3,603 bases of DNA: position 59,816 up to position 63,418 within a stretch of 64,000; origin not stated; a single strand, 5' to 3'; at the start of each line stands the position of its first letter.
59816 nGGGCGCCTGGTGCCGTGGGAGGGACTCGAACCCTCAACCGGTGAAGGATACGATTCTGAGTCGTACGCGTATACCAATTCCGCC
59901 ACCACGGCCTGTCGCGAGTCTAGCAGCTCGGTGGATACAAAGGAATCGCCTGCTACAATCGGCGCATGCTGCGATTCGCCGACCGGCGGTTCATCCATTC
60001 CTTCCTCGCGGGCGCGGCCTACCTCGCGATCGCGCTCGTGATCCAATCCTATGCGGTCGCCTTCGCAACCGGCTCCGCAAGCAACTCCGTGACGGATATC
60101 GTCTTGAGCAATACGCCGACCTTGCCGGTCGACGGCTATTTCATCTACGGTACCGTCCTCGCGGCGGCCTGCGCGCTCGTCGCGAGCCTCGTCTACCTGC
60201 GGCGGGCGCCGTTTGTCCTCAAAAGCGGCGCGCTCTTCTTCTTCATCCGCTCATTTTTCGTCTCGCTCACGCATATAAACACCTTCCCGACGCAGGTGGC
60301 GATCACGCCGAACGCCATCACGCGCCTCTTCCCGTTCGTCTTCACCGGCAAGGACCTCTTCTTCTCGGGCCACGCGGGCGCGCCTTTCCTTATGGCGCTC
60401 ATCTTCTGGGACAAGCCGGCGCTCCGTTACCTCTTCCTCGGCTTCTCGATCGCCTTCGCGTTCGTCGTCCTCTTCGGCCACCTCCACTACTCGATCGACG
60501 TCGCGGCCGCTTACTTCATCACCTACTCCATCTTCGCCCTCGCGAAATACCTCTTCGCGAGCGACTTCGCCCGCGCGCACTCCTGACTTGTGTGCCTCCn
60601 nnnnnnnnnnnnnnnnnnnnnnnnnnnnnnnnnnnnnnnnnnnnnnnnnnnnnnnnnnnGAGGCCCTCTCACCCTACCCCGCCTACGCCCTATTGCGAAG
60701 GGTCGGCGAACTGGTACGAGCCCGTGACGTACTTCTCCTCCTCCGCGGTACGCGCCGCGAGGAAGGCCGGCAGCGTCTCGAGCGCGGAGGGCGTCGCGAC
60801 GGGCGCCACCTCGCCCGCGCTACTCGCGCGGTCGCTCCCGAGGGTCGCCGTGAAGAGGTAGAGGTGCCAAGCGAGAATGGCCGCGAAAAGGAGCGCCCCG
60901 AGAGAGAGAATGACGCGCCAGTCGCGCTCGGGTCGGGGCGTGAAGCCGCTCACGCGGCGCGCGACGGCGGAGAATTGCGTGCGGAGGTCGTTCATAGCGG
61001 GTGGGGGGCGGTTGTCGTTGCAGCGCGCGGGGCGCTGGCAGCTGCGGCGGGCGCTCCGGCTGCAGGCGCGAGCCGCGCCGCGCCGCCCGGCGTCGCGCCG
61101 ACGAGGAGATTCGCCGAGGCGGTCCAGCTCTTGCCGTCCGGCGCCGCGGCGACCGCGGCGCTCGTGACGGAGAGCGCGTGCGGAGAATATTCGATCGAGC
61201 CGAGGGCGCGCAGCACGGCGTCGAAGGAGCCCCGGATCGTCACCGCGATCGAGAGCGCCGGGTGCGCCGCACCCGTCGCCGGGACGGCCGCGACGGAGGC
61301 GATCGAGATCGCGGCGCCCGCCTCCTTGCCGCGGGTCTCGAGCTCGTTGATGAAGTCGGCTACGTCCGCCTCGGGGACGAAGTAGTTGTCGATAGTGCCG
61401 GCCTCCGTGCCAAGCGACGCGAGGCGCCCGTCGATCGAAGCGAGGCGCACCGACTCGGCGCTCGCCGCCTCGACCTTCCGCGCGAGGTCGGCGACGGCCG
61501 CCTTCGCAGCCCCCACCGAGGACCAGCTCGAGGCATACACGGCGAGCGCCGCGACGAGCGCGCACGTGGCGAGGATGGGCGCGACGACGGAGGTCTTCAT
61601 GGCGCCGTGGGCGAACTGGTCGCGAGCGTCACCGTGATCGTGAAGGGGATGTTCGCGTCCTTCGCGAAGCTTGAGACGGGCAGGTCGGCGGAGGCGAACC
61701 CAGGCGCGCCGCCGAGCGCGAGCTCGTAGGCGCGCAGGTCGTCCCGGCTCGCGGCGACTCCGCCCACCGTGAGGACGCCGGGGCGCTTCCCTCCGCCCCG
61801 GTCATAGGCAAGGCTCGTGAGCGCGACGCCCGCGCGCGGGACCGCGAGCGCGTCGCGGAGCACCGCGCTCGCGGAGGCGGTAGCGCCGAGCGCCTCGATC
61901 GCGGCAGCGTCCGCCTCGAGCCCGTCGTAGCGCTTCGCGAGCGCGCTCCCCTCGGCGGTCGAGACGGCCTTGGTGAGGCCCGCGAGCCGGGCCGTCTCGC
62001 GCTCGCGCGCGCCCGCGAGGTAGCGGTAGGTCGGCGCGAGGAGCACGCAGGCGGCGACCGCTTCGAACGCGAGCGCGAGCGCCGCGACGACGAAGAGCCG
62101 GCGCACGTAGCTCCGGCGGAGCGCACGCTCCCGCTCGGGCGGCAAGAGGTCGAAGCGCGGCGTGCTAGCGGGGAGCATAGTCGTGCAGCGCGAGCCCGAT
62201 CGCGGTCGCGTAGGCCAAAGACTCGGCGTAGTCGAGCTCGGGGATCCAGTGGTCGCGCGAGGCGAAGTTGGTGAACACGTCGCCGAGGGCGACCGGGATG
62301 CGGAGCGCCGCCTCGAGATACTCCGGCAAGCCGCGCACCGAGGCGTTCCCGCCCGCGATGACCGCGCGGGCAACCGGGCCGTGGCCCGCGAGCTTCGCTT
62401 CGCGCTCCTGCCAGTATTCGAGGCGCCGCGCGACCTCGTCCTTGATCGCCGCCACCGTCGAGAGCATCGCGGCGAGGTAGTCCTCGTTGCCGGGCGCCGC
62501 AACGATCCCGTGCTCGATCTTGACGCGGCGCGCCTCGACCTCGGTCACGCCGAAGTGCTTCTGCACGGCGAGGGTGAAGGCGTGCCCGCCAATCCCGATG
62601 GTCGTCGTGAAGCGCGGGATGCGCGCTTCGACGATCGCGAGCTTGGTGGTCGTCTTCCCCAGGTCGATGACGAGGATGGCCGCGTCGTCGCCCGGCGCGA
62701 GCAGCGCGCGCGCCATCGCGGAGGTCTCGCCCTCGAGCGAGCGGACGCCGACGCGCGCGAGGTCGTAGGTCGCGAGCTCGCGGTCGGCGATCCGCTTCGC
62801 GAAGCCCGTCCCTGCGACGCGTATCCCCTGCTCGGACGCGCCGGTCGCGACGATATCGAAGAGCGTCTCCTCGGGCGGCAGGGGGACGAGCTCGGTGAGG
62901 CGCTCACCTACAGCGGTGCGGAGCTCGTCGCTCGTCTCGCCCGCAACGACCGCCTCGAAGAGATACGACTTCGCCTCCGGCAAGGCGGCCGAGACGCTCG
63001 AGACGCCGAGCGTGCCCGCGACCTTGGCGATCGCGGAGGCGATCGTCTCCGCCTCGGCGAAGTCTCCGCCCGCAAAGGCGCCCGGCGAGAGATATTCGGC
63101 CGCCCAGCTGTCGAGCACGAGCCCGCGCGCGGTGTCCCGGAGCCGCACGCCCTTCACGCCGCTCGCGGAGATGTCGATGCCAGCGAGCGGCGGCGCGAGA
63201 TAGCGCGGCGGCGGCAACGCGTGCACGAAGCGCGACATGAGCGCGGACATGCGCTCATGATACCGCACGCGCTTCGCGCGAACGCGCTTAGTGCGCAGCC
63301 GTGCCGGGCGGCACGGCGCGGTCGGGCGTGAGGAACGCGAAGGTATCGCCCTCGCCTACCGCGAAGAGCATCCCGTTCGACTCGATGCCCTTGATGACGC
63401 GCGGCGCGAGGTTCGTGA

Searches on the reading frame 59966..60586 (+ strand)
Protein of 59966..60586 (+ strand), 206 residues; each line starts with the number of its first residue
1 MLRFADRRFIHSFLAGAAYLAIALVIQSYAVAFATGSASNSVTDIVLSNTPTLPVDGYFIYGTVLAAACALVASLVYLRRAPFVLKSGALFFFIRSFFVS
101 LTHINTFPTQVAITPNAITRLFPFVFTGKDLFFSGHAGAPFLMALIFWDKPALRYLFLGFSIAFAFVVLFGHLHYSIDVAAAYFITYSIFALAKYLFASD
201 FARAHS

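Call 72: search_protein_families(library=pfam, proteins=[window:59966-60586:+], max_evalue=0.01)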
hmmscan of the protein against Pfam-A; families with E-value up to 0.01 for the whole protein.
window:59966-60586:+ (206 aa): 1 family
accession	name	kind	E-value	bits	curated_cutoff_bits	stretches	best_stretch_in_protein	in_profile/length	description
PF14360.12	PAP2_C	-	2.2e-07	31.8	27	1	130-193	4-72/74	PAP2 superfamily C-terminal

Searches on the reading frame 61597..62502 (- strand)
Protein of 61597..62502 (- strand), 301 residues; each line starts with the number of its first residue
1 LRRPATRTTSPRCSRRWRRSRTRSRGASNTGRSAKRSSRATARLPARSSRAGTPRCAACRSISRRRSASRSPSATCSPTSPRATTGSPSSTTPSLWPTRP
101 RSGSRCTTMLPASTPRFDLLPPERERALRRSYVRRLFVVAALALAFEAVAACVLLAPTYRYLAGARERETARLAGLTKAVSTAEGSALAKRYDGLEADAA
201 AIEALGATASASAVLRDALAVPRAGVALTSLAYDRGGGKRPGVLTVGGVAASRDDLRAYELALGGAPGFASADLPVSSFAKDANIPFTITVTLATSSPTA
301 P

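Call 72: search_protein_families(library=pfam, proteins=[window:61597-62502:-], max_evalue=0.01)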
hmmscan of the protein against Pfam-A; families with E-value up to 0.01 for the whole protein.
window:61597-62502:- (301 aa): 1 family
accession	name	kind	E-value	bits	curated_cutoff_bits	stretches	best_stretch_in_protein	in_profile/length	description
PF05137.18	PilN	-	0.00024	21.5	22.8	1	220-292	9-77/78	Fimbrial assembly protein (PilN)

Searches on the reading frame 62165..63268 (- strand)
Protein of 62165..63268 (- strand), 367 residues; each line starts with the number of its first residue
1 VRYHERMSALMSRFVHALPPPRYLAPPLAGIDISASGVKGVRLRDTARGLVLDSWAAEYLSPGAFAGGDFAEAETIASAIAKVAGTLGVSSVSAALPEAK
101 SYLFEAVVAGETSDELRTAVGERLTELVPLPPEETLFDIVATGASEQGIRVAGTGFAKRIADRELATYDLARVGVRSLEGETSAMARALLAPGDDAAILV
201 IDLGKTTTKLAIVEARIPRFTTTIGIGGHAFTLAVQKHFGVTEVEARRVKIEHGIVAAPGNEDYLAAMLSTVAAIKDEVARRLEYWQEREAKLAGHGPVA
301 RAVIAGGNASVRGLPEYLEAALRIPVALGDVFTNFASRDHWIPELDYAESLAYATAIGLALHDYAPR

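Call 27: search_protein_families(library=pfam, proteins=[window:62165-63268:-], max_evalue=0.01)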
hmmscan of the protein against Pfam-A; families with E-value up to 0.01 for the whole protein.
window:62165-63268:- (367 aa): 4 families
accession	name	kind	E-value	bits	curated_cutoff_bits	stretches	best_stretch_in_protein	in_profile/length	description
PF11104.14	PilM_2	-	5.6e-25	88.4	27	1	30-362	1-338/340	Type IV pilus assembly protein PilM;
PF14450.12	FtsA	-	5.3e-14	53.1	31.8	1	200-358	2-127/127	Cell division protein FtsA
PF06723.19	MreB_Mbl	-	0.00073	18.9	27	0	266-330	244-305/327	MreB/Mbl protein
PF08841.16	DDR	-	0.0053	16.3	24.6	1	171-245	109-182/328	Diol dehydratase reactivase ATPase-like domain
